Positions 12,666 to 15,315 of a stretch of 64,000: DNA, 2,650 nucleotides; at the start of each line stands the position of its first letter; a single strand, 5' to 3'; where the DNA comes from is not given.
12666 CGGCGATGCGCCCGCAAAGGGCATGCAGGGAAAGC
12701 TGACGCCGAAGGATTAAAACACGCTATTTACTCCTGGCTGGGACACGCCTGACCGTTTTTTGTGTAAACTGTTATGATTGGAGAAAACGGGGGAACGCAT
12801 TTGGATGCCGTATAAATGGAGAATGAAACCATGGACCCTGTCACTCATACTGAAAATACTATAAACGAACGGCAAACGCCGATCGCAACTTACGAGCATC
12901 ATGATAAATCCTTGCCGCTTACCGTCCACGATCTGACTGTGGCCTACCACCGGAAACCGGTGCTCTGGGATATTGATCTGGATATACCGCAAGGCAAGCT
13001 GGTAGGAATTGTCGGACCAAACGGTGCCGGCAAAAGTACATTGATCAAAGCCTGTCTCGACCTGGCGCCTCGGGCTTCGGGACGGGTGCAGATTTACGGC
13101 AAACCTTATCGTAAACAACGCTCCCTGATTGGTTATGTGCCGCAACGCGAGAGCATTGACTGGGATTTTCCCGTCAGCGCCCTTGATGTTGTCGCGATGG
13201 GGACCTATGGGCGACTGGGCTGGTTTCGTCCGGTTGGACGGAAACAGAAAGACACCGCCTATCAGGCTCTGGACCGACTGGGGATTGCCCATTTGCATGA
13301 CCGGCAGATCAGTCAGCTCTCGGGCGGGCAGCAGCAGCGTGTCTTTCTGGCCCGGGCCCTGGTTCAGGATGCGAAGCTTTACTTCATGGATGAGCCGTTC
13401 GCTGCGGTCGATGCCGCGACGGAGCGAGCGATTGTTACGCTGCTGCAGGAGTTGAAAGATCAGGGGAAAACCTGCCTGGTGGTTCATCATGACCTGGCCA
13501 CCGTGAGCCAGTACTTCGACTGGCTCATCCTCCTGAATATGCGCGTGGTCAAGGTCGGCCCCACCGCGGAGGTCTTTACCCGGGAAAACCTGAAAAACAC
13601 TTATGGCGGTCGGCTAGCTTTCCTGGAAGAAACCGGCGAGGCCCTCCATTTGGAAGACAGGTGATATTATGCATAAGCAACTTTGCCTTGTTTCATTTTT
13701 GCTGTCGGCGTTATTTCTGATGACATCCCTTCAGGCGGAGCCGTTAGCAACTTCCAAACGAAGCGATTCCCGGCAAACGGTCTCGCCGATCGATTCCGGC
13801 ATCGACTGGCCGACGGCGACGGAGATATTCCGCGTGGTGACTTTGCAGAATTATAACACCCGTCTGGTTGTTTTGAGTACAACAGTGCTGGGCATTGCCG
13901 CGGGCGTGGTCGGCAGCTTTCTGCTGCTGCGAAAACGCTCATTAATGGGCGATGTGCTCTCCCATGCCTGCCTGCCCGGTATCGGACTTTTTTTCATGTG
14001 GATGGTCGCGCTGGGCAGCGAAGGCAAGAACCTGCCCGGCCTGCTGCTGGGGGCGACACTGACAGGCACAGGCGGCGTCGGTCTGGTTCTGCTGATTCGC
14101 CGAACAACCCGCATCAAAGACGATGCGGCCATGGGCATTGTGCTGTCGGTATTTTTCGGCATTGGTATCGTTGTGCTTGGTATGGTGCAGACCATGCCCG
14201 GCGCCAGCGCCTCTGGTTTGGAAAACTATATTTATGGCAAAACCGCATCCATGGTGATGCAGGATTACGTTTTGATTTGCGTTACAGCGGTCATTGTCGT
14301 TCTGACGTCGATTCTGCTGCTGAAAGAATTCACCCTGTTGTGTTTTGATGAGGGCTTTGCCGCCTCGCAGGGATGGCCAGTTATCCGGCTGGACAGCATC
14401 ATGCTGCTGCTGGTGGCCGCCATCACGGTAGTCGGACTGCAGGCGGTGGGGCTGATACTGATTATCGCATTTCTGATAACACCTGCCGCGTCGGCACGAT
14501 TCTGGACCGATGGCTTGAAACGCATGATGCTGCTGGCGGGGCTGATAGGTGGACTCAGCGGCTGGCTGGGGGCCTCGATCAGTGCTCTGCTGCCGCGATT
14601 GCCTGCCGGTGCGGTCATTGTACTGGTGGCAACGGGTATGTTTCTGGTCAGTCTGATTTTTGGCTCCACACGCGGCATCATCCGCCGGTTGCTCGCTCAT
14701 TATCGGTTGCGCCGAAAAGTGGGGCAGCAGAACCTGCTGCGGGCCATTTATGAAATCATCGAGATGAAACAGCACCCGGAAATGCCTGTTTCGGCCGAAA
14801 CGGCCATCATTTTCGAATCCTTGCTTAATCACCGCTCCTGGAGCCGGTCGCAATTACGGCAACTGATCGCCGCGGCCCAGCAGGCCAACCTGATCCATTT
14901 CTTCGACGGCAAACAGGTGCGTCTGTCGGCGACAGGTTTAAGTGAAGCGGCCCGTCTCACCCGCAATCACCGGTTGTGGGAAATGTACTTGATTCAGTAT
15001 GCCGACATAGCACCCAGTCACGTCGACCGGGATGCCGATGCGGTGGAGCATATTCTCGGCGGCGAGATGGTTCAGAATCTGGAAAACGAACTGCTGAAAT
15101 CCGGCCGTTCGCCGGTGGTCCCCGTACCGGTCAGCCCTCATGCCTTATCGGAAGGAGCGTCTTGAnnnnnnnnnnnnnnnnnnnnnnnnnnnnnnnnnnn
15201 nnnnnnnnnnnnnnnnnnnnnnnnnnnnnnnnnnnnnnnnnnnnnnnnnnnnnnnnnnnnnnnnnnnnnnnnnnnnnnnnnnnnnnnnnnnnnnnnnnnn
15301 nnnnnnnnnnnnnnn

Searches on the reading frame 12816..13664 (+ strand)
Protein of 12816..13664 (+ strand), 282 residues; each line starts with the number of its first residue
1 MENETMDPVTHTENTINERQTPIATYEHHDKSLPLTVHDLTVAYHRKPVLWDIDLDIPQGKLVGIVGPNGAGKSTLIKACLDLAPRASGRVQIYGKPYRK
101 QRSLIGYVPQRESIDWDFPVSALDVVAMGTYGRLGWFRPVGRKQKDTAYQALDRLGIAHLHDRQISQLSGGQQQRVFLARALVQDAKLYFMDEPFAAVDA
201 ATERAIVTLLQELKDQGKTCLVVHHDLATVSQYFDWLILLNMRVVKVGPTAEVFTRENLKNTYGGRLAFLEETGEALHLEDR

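Call 70: search_protein_families(library=pfam, proteins=[window:12816-13664:+], max_evalue=0.0001)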
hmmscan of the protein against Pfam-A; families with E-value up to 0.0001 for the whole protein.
window:12816-13664:+ (282 aa): 4 families
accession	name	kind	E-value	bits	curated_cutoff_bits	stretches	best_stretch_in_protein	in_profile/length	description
PF00005.33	ABC_tran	-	4.5e-31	108.7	25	1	52-196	3-137/137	ABC transporter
PF13304.12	AAA_21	-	7.1e-09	36.6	27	0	63-84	2-23/304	AAA domain, putative AbiEii toxin, Type IV TA system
PF02463.25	SMC_N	-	5.9e-08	32.8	40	0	165-231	134-203/220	RecF/RecN/SMC N terminal domain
PF13476.12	AAA_23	-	5.6e-05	24.3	27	0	52-79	14-38/201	AAA domain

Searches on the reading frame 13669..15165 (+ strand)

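Call 70: search_protein_families(library=pfam, proteins=[window:13669-15165:+], max_evalue=0.0001)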
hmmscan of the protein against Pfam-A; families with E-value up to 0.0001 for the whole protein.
window:13669-15165:+ (498 aa): 3 families
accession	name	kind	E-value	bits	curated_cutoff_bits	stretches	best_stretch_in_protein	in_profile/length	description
PF00950.22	ABC-3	-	8.4e-60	202.9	20.1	1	65-331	6-257/258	ABC 3 transport family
PF02742.21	Fe_dep_repr_C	-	1.8e-10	41.1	27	1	422-475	3-56/70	Iron dependent repressor, metal binding and dimerisation domain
PF01032.23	FecCD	-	1.5e-07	31.2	26.5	1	114-329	92-309/311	FecCD transport family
